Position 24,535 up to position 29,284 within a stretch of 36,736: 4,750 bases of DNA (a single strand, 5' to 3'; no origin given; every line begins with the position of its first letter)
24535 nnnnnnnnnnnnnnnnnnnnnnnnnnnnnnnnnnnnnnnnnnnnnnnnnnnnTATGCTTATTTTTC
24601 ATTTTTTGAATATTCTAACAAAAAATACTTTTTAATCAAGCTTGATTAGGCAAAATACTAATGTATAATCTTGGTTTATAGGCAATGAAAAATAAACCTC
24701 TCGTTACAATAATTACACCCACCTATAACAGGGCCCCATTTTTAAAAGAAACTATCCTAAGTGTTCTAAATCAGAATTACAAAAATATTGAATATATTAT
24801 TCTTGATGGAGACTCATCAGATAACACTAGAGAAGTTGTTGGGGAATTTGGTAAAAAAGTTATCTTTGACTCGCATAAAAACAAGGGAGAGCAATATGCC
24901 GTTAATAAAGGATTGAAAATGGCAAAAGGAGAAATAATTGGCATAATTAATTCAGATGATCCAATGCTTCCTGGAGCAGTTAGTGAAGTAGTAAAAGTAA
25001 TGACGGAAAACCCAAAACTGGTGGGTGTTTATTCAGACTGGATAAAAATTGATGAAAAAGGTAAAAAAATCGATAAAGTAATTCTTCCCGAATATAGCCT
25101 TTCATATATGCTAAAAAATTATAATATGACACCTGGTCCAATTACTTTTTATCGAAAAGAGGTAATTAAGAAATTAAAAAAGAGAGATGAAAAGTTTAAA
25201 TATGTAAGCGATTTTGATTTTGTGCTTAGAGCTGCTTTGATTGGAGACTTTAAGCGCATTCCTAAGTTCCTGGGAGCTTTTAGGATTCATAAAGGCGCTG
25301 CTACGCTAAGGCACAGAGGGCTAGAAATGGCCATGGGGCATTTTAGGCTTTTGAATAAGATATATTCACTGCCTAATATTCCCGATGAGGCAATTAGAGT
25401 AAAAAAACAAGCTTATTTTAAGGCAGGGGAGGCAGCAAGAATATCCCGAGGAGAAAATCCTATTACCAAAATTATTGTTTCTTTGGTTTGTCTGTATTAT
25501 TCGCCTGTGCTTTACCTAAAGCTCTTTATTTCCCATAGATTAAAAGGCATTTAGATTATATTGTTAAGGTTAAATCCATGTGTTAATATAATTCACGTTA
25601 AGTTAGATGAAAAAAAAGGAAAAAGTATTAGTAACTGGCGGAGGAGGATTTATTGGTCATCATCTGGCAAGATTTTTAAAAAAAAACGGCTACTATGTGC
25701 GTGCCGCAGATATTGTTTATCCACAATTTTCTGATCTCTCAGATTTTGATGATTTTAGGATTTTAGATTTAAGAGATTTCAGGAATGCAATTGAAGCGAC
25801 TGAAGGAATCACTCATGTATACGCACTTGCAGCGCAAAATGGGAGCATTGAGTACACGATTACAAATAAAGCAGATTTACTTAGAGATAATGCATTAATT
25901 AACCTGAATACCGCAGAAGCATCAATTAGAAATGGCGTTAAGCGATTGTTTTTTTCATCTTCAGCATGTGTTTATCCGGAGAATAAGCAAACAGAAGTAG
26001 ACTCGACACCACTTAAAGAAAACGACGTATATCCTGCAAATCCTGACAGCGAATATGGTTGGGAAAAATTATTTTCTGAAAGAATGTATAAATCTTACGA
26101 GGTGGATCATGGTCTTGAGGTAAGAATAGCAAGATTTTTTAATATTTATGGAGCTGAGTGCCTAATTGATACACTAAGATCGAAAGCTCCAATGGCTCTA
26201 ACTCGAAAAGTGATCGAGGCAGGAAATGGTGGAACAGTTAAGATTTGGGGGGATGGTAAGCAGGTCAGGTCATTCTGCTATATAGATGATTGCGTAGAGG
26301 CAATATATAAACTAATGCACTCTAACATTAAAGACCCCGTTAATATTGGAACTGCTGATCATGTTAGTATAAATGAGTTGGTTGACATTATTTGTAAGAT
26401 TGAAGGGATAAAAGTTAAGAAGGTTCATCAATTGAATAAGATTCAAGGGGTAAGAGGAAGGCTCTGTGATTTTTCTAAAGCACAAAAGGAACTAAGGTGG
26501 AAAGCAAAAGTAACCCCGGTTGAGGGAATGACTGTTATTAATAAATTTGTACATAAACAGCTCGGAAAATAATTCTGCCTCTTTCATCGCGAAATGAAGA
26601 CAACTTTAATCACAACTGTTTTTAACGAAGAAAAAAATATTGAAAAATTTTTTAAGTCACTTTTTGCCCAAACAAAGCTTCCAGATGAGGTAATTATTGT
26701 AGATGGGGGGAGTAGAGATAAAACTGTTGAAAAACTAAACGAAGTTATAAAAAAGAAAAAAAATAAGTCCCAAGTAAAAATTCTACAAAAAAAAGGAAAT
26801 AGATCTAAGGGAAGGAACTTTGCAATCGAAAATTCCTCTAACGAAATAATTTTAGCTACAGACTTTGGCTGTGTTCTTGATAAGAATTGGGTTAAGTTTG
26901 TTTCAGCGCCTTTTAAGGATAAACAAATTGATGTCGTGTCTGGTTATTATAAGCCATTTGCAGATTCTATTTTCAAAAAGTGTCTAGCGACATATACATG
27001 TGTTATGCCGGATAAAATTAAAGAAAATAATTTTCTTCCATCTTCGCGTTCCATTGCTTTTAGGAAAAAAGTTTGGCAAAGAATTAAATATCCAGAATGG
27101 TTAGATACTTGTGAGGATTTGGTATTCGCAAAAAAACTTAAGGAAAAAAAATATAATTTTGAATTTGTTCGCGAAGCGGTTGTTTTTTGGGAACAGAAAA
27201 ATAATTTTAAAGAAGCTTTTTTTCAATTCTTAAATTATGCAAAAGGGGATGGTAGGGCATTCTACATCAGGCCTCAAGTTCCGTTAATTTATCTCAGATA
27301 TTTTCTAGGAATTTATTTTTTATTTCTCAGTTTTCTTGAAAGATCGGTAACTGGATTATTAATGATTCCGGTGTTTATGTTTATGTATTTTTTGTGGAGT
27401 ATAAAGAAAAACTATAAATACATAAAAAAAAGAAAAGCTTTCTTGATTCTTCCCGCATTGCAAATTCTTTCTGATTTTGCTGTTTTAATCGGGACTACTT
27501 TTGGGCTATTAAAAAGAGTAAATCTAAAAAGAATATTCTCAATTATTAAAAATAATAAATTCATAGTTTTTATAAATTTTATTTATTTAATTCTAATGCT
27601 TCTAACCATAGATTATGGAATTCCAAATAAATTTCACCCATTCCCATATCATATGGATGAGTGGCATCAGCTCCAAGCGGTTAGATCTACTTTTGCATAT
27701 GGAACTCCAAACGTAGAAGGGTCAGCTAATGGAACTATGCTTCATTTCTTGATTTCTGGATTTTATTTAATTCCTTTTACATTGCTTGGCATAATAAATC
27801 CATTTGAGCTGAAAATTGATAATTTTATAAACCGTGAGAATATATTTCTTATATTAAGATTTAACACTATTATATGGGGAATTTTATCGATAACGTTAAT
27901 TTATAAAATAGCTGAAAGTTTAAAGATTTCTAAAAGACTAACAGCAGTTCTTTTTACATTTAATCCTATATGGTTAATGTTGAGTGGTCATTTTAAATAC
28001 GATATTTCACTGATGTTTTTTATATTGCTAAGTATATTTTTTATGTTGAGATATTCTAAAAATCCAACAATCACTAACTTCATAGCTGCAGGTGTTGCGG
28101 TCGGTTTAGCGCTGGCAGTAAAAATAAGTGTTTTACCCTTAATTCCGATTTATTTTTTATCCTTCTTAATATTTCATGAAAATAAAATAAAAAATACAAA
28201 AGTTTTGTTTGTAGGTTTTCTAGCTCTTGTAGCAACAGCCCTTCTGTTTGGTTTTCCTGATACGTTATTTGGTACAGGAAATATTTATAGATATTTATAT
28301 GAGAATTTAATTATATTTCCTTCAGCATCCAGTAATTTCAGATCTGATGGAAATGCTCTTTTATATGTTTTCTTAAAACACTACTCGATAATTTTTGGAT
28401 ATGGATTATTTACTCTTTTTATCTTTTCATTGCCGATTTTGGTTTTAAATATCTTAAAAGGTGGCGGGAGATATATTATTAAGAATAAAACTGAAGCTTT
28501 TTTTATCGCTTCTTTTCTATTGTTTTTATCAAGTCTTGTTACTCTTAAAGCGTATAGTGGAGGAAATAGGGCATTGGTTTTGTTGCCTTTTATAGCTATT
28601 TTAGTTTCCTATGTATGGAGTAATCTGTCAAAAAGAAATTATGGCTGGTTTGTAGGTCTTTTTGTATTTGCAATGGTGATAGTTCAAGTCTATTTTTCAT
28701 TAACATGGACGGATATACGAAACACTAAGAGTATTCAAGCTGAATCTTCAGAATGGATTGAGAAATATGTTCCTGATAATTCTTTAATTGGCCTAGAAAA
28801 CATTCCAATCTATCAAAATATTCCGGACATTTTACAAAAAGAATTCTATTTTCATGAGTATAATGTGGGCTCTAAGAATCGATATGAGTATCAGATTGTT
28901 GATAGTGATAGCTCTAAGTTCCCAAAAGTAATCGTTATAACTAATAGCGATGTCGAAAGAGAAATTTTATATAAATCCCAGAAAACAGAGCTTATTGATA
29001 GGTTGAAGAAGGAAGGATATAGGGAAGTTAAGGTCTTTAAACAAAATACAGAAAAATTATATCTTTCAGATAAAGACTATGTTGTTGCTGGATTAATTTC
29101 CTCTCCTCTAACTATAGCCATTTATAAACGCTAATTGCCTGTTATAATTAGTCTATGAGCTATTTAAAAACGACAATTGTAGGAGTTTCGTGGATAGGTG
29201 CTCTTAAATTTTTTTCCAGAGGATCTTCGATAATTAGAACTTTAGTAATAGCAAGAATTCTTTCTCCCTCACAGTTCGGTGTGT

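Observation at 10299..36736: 26-kb envelope-glycan locus built from repeated 'cytoplasmic GT2 plus polytopic GT-C-like' modules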

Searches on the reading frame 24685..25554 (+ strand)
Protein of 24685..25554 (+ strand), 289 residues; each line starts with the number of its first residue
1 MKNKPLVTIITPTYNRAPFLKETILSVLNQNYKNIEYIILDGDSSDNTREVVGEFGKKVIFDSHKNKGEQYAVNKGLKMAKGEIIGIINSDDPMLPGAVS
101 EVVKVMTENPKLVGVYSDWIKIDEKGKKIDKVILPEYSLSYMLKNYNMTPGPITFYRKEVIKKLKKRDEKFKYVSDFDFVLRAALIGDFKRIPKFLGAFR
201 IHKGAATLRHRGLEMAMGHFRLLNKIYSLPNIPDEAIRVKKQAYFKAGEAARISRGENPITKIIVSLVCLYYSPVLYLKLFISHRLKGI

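Call 5: search_protein_families(library=pfam, proteins=[window:24685-25554:+], max_evalue=0.01)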
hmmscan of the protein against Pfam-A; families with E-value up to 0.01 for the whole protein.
window:24685-25554:+ (289 aa): 4 families
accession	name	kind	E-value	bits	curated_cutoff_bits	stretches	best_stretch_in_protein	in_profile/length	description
PF00535.33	Glycos_transf_2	-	2.4e-29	102.9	23.3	1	8-157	1-160/168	Glycosyl transferase family 2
PF13641.12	Glyco_tranf_2_3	-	1.2e-07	32.4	27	1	7-120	3-126/230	Glycosyltransferase like family 2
PF10111.15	Glyco_tranf_2_2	-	2e-07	31.3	27.3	1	15-129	10-134/276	Glycosyltransferase like family 2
PF03020.21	LEM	-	0.0033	17.4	24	1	139-166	10-38/40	LEM domain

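Call 75: search_protein_families(library=ncbifam, proteins=[window:24685-25554:+], max_evalue=0.00001)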
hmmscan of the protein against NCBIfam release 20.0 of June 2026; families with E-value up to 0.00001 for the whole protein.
window:24685-25554:+ (289 aa): 15 families
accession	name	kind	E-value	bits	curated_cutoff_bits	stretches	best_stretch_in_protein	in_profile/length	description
NF047683.1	TeichurnBiosyTuaG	equivalog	1.5e-22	80.4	400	1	2-146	3-152/252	teichuronic acid biosynthesis protein TuaG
NF050050.1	ProtGlycPglI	equivalog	1.5e-17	63.9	500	1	5-107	2-109/306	GalNAc(5)-diNAcBac-PP-undecaprenol beta-1,3-glucosyltransferase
TIGR03937.1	PgaC_IcaA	equivalog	1.1e-16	60.8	422.3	1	2-137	42-180/407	poly-beta-1,6-N-acetyl-D-glucosamine synthase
NF053739.1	GlytfEpsEBac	equivalog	2e-14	53.2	450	1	5-182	1-184/265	glycosyltransferase EpsE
NF007482.0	PRK10073.1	equivalog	5.7e-14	51.8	423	1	1-110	2-114/334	glycosyltransferase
TIGR04283.1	glyco_like_mftF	equivalog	5.7e-13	49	182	1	8-190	2-176/221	TIGR04283 family arsenosugar biosynthesis glycosyltransferase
NF041875.1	EPS_EpsD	equivalog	1.9e-10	40.7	370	1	7-111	1-109/325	exopolysaccharide biosynthesis glycosyltransferase EpsD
TIGR04182.1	glyco_TIGR04182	equivalog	4.4e-10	39.4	325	1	7-106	2-97/293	S-layer glycoprotein N-glycosyltransferase AglJ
TIGR03111.1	glyc2_xrt_Gpos1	hypoth_equivalog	6.5e-10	38.4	363.95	1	2-114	46-164/439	TIGR03111 family XrtG-associated glycosyltransferase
NF007453.0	PRK10018.1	equivalog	1.6e-09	37.8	382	1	1-103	2-108/280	colanic acid biosynthesis glycosyltransferase WcaA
NF038302.1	EPS_HpsE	equivalog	3.1e-09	36.2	300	1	7-121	3-125/307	hormogonium polysaccharide biosynthesis glycosyltransferase HpsE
TIGR04017.1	WcaA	equivalog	3.3e-09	36.7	495.75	1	2-103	2-107/279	colanic acid biosynthesis glycosyltransferase WcaA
NF041394.1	GtaseAglG_Halo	equivalog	6.2e-09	35.6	440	1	7-109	5-110/304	glucosyl-dolichyl phosphate glucuronosyltransferase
TIGR04009.1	wcaE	equivalog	7.1e-09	35.3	369.2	1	30-200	29-196/248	colanic acid biosynthesis glycosyltransferase WcaE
NF038299.1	EPS_HpsN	equivalog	9.7e-09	34.6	425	1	5-126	1-129/317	hormogonium polysaccharide biosynthesis glycosyltransferase HpsN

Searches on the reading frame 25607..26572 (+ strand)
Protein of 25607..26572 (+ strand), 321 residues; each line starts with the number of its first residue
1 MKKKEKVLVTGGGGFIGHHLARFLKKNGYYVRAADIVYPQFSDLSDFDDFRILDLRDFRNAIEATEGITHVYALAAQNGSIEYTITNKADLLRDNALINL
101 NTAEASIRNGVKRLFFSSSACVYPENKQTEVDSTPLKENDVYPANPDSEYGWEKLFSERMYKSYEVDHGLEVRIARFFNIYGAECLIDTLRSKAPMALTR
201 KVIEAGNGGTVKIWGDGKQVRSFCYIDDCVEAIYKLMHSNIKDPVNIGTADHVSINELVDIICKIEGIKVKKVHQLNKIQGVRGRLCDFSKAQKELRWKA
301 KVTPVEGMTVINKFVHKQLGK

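Call 5: search_protein_families(library=pfam, proteins=[window:25607-26572:+], max_evalue=0.01)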
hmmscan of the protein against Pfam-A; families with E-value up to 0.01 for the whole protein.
window:25607-26572:+ (321 aa): 8 families
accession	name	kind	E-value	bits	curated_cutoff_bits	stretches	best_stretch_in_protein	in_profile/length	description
PF01370.27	Epimerase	-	5.4e-46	157.4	20.9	1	7-248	1-240/240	NAD dependent epimerase/dehydratase family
PF16363.11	GDP_Man_Dehyd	-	2.4e-29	103.3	27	1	8-307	1-328/332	GDP-mannose 4,6 dehydratase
PF01073.25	3Beta_HSD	-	9.7e-09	35.1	22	1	8-161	1-157/280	3-beta hydroxysteroid dehydrogenase/isomerase family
PF02719.21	Polysacc_synt_2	-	1.3e-05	25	20.2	0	7-126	1-136/293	Polysaccharide biosynthesis protein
PF04321.23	RmlD_sub_bind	-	0.0001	21.9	27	1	6-187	2-161/287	RmlD substrate binding domain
PF13460.12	NAD_binding_10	-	0.00017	21.9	27.2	1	11-128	1-107/184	NAD(P)H-binding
PF05368.20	NmrA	-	0.00036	20.6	27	0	3-33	1-31/298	NmrA-like family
PF07993.18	NAD_binding_4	-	0.0013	18.3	20.1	0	110-230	129-255/258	Male sterility protein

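Call 75: search_protein_families(library=ncbifam, proteins=[window:25607-26572:+], max_evalue=0.00001)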
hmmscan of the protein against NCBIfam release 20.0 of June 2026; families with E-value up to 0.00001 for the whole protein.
window:25607-26572:+ (321 aa): 18 families
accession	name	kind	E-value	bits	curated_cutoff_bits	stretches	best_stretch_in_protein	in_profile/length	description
NF047922.1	GDPFucSynFcl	equivalog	2.8e-37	128.8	500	1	4-312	2-298/308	GDP-L-fucose synthase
TIGR01179.1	galE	equivalog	7.7e-28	97.3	262.3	1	6-308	1-317/332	UDP-glucose 4-epimerase GalE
TIGR04180.1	EDH_00030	hypoth_equivalog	3.4e-25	88.7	475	1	7-301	1-295/297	NAD-dependent 4,6-dehydratase LegB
TIGR01181.1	dTDP_gluc_dehyt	equivalog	1.1e-23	83.8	365.1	1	6-309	1-305/321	dTDP-glucose 4,6-dehydratase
TIGR02197.1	heptose_epim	equivalog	1.6e-22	80.1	274.6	1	7-295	1-288/316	ADP-glyceromanno-heptose 6-epimerase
NF005998.1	PRK08125.1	equivalog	5.4e-16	58.1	777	1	2-264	313-583/649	bifunctional UDP-4-amino-4-deoxy-L-arabinose formyltransferase/UDP-glucuronic acid oxidase ArnA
TIGR03466.1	HpnA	hypoth_equivalog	4.2e-13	48.9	367.65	1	6-141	2-137/327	hopanoid-associated sugar epimerase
NF008872.0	PRK11908.1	equivalog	1.1e-12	47.7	294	1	5-265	2-270/349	bifunctional UDP-4-keto-pentose/UDP-xylose synthase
NF007490.0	PRK10084.1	subfamily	8.7e-12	44.7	649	1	6-308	2-327/361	dTDP-glucose 4,6-dehydratase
NF042422.1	oxyalk_red_OleD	equivalog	1.9e-11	43.9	580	1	6-257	2-235/329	2-alkyl-3-oxoalkanoate reductase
NF007956.0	PRK10675.1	subfamily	4.7e-11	42.4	394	1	6-302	2-316/338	UDP-glucose 4-epimerase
TIGR01777.1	yfcH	hypoth_equivalog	1e-10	41.7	207.35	1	7-264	1-239/292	TIGR01777 family oxidoreductase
NF007582.0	PRK10217.1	equivalog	4.4e-10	39.2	698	1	140-277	150-282/355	dTDP-glucose 4,6-dehydratase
NF008360.0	PRK11150.1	equivalog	1.4e-09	37.6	452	1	7-294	2-280/310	ADP-glyceromanno-heptose 6-epimerase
NF052578.1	StrlDmthSdmBMthl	equivalog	2.9e-09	37.1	600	1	7-272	3-251/328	sterol demethylase protein SdmB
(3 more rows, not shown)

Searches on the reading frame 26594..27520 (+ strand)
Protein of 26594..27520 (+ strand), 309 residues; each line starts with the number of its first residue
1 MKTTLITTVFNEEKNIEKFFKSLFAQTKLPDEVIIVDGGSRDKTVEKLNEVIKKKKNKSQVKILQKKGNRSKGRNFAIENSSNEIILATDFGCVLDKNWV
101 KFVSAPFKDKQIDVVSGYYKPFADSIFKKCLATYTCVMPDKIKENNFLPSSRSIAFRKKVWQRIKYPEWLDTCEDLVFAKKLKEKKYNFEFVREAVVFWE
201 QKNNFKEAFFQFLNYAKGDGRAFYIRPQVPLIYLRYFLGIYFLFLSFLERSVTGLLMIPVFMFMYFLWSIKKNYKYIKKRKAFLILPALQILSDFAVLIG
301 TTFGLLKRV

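Call 83: search_solved_structures(query=A4, max_evalue=1)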
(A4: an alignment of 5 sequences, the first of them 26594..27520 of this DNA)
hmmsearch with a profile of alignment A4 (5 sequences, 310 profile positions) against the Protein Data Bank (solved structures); distinct sequences matched with E-value up to 1: 36.
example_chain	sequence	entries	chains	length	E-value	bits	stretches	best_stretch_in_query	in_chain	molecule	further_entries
5tze_C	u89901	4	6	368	1.8e-12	50.2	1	1-204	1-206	Glycosyl transferase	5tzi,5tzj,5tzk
5tz8_A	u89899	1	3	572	4.2e-12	49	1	1-204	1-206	Glycosyl transferase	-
6h1j_A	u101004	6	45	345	6.3e-09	38.5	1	2-186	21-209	Probable ss-1,3-N-acetylglucosaminyltransferase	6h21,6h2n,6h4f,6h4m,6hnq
8bz4_A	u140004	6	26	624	1.2e-08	37.6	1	2-118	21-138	Glycosyltransferase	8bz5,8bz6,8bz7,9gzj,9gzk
8bz8_A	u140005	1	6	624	1.2e-08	37.6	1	2-118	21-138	Glycosyltransferase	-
5hea_A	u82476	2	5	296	7.3e-08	35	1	3-204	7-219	Putative glycosyltransferase (GalT1)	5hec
6p61_A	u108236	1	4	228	1.3e-06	31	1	3-120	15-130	Glycosyltransferase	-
3l7m_A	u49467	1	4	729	2e-06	30.3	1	2-190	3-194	Teichoic acid biosynthesis protein F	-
3l7j_A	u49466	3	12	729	2e-06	30.3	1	2-190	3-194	Teichoic acid biosynthesis protein F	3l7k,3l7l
3l7i_A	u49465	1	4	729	2e-06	30.3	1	2-190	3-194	Teichoic acid biosynthesis protein F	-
9omj_A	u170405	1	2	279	2.8e-06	29.8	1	3-55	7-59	Glycosyltransferase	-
9omh_A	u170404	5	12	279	2.8e-06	29.8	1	3-55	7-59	Glycosyltransferase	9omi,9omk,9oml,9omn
9omm_A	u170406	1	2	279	2.8e-06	29.8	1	3-55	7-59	Glycosyltransferase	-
8viw_A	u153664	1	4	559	3.2e-06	29.7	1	3-103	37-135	Heparosan synthase B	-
8vh7_A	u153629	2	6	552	3.3e-06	29.6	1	3-103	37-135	Heparosan synthase B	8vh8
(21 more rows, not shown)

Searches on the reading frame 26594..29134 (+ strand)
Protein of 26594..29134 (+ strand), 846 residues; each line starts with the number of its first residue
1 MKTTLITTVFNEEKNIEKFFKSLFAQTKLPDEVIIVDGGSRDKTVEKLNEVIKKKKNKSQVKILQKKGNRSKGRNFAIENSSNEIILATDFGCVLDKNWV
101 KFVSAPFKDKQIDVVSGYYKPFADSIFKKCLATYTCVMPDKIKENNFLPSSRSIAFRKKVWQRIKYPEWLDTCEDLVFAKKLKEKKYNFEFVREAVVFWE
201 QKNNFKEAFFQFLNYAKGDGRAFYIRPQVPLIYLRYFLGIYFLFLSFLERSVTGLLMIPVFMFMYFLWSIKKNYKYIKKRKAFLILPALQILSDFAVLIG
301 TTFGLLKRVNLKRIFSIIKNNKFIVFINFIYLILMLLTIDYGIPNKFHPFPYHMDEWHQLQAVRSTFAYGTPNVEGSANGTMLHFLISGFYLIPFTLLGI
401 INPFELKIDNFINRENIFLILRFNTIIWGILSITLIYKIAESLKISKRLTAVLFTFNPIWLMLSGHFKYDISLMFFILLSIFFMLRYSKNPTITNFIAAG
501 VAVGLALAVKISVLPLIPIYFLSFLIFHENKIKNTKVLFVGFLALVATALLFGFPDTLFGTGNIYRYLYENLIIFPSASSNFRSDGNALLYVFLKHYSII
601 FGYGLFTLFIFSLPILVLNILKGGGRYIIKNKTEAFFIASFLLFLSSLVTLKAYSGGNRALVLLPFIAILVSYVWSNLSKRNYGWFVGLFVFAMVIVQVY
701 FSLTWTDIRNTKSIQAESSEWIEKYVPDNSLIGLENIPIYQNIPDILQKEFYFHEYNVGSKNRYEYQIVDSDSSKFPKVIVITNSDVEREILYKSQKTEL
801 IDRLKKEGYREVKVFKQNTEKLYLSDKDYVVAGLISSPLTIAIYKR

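Call 5: search_protein_families(library=pfam, proteins=[window:26594-29134:+], max_evalue=0.01)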
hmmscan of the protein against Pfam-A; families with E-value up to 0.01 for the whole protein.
window:26594-29134:+ (846 aa): 5 families
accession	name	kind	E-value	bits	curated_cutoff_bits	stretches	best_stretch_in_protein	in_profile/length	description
PF00535.33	Glycos_transf_2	-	8e-19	68.6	23.3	1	5-117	2-113/168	Glycosyl transferase family 2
PF13231.12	PMT_2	-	3.2e-12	47.4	26.1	1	421-549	24-155/160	Dolichyl-phosphate-mannose-protein mannosyltransferase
PF13632.12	Glyco_trans_2_3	-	0.0012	19.2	27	1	153-265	76-190/198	Glycosyl transferase family group 2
PF13641.12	Glyco_tranf_2_3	-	0.0021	18.6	27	1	4-164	4-174/230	Glycosyltransferase like family 2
PF10111.15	Glyco_tranf_2_2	-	0.0053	16.7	27.3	0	26-95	22-94/276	Glycosyltransferase like family 2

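Call 14: search_solved_structures(query=window:26594-29134:+, max_evalue=10)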
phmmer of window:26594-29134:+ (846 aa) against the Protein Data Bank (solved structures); distinct sequences matched with E-value up to 10: 9.
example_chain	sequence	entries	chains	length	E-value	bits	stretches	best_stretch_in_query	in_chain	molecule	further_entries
5tze_C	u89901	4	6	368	2.2e-06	29.2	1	1-181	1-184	Glycosyl transferase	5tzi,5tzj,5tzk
8bz8_A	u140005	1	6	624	0.00011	23.7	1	4-117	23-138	Glycosyltransferase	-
8bz4_A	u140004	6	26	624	0.00011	23.7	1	4-117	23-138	Glycosyltransferase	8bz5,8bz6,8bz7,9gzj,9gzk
5hea_A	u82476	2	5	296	0.021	16.1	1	4-116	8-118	Putative glycosyltransferase (GalT1)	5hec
9omm_A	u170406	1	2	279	0.16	13.2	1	4-46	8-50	Glycosyltransferase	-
9omh_A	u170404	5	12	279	0.16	13.2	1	4-46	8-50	Glycosyltransferase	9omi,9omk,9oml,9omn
9omj_A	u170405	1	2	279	0.16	13.2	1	4-46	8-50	Glycosyltransferase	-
22ao_A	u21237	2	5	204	0.21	12.8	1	10-101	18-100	GmaR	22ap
3bcv_A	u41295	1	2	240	0.97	10.6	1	2-85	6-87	Putative glycosyltransferase protein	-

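Call 15: search_protein_families(library=ncbifam, proteins=[window:26594-29134:+], max_evalue=0.01)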
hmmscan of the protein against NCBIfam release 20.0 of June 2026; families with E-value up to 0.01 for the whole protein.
window:26594-29134:+ (846 aa): 14 families
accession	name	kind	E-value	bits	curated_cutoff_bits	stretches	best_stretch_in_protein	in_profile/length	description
TIGR03937.1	PgaC_IcaA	equivalog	3.1e-13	49.5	422.3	1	4-345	48-389/407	poly-beta-1,6-N-acetyl-D-glucosamine synthase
TIGR04283.1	glyco_like_mftF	equivalog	7.8e-11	42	182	1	5-197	3-183/221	TIGR04283 family arsenosugar biosynthesis glycosyltransferase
NF007482.0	PRK10073.1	equivalog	3.7e-08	32.7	423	1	3-97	8-100/334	glycosyltransferase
NF041875.1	EPS_EpsD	equivalog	5e-08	32.7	370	1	10-207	8-215/325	exopolysaccharide biosynthesis glycosyltransferase EpsD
NF047683.1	TeichurnBiosyTuaG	equivalog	2e-07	30.9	400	1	4-86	9-90/252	teichuronic acid biosynthesis protein TuaG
TIGR03965.1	mycofact_glyco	equivalog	3.7e-06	26.1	280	1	4-118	77-190/467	mycofactocin biosynthesis glycosyltransferase MftF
NF038302.1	EPS_HpsE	equivalog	1.4e-05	24.2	300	1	4-103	4-107/307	hormogonium polysaccharide biosynthesis glycosyltransferase HpsE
NF038299.1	EPS_HpsN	equivalog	4.9e-05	22.5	425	1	4-117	4-117/317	hormogonium polysaccharide biosynthesis glycosyltransferase HpsN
TIGR04242.1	nodulat_NodC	equivalog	0.00072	18.6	550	1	6-117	53-166/395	chitooligosaccharide synthase NodC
NF047440.1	LA3751_2_3_fam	subfamily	0.00092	18.1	200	1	425-720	105-394/460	LA_3751/LA_3752 family putative glycosyltransferase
NF053739.1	GlytfEpsEBac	equivalog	0.0013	17.8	450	1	2-70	2-68/265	glycosyltransferase EpsE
TIGR03663.1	TIGR03663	subfamily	0.0021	17.1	126.25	1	427-647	79-306/435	flippase activity-associated protein Agl23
NF010496.0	PRK13915.1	equivalog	0.0034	16.5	262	1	10-119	40-155/307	glucosyl-3-phosphoglycerate synthase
NF045692.1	OglycostaseCruG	equivalog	0.0099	14.8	600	0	4-55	44-95/386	2'-O-glycosyltransferase CruG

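Call 75: search_protein_families(library=ncbifam, proteins=[L007:18786-19955:+, L007:17236-18798:+], max_evalue=0.00001)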
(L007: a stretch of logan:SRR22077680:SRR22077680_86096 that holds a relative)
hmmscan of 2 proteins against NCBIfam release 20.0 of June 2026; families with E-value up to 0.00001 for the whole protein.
L007:18786-19955:+ (389 aa): 1 family
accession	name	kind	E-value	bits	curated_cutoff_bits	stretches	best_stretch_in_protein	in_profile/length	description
TIGR04370.1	glyco_rpt_poly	subfamily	3.1e-07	29.7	40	1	50-284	2-268/396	oligosaccharide repeat unit polymerase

L007:17236-18798:+ (520 aa): 2 families
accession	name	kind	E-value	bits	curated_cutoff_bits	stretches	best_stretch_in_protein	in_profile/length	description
NF047510.1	LIC_10190_fam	subfamily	9.6e-08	31.2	100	1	145-286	177-313/424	LIC_10190 family membrane protein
NF047440.1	LA3751_2_3_fam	subfamily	9.1e-07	28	200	1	130-411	94-391/460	LA_3751/LA_3752 family putative glycosyltransferase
